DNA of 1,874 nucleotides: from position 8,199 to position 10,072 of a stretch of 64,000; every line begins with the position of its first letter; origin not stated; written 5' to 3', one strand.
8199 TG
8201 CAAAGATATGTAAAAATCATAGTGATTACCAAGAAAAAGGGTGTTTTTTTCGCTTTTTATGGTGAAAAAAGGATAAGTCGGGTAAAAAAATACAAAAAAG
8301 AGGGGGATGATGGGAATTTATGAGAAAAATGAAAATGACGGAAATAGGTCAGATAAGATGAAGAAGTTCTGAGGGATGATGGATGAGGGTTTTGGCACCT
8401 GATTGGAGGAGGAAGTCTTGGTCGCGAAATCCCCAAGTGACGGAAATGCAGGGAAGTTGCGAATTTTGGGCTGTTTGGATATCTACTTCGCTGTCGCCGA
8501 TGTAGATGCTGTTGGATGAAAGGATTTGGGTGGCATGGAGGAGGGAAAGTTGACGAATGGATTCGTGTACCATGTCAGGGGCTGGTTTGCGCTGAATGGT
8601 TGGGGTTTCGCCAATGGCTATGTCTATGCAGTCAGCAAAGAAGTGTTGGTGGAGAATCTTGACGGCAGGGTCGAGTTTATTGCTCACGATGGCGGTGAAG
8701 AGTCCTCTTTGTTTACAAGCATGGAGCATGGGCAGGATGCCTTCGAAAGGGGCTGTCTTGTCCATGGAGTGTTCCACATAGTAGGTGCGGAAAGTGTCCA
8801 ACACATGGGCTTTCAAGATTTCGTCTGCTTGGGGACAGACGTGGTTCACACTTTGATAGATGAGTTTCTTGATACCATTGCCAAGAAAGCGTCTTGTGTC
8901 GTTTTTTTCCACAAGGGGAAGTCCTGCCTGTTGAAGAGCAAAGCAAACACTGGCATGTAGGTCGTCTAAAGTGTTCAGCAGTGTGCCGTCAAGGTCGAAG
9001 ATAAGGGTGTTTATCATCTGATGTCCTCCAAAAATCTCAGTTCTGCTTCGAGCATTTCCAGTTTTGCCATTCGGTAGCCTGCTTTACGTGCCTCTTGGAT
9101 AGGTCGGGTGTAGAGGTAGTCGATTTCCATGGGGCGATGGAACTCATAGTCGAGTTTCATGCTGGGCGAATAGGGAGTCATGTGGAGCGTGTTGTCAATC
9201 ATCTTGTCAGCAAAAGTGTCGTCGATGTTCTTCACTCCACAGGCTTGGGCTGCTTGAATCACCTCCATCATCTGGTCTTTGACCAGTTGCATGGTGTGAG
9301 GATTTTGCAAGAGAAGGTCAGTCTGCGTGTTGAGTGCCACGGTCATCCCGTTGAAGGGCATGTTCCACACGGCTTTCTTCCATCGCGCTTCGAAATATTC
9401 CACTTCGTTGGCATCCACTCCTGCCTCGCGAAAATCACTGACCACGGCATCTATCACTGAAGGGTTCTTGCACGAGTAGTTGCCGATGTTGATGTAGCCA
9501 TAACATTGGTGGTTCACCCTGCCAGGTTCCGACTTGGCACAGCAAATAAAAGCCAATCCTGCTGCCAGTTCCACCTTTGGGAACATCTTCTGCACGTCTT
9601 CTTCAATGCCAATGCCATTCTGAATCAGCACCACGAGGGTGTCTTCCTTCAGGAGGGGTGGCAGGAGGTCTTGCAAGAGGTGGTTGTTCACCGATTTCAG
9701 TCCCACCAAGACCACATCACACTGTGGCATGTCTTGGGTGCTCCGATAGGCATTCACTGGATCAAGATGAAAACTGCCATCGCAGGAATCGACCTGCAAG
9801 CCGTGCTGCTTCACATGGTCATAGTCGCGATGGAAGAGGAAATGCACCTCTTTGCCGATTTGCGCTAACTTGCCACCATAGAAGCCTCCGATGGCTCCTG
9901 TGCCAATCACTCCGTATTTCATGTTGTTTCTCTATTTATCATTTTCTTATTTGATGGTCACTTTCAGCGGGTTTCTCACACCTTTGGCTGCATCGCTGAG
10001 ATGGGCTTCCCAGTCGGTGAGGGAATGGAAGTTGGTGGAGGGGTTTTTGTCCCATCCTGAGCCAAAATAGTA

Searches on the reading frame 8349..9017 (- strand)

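Call 72: search_protein_families(library=pfam, proteins=[window:8349-9017:-], max_evalue=0.001)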
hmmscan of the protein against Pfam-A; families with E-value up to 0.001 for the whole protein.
window:8349-9017:- (222 aa): 4 families
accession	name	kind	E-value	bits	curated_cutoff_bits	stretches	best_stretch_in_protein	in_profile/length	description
PF13419.12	HAD_2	-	7.9e-30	104.7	23.8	1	5-193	1-178/178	Haloacid dehalogenase-like hydrolase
PF00702.32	Hydrolase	-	4e-17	63.7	26.4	1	2-185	1-189/191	haloacid dehalogenase-like hydrolase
PF12710.13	HAD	-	2.5e-12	48.1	27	1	6-183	2-188/189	haloacid dehalogenase-like hydrolase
PF13242.12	Hydrolase_like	-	2.1e-05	24.8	22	1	143-204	3-59/75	HAD-hyrolase-like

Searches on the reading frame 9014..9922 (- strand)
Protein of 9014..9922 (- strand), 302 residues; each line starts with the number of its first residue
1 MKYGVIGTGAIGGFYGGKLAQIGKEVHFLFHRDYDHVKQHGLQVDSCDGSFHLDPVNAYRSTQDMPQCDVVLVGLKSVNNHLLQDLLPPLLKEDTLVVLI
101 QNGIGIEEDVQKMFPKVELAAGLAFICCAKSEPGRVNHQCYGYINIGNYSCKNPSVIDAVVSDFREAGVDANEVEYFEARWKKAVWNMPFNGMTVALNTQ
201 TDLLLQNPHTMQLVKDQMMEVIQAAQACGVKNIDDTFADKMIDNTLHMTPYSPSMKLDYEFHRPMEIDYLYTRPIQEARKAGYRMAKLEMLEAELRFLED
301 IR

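Call 72: search_protein_families(library=pfam, proteins=[window:9014-9922:-], max_evalue=0.001)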
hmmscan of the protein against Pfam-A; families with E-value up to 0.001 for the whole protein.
window:9014-9922:- (302 aa): 2 families
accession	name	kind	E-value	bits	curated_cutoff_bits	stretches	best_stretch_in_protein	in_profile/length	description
PF02558.23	ApbA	-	6.4e-38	130.2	22.2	1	4-149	2-148/150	Ketopantoate reductase PanE/ApbA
PF08546.17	ApbA_C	-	1.9e-25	90.1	22.7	1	178-298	4-124/125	Ketopantoate reductase PanE/ApbA C terminal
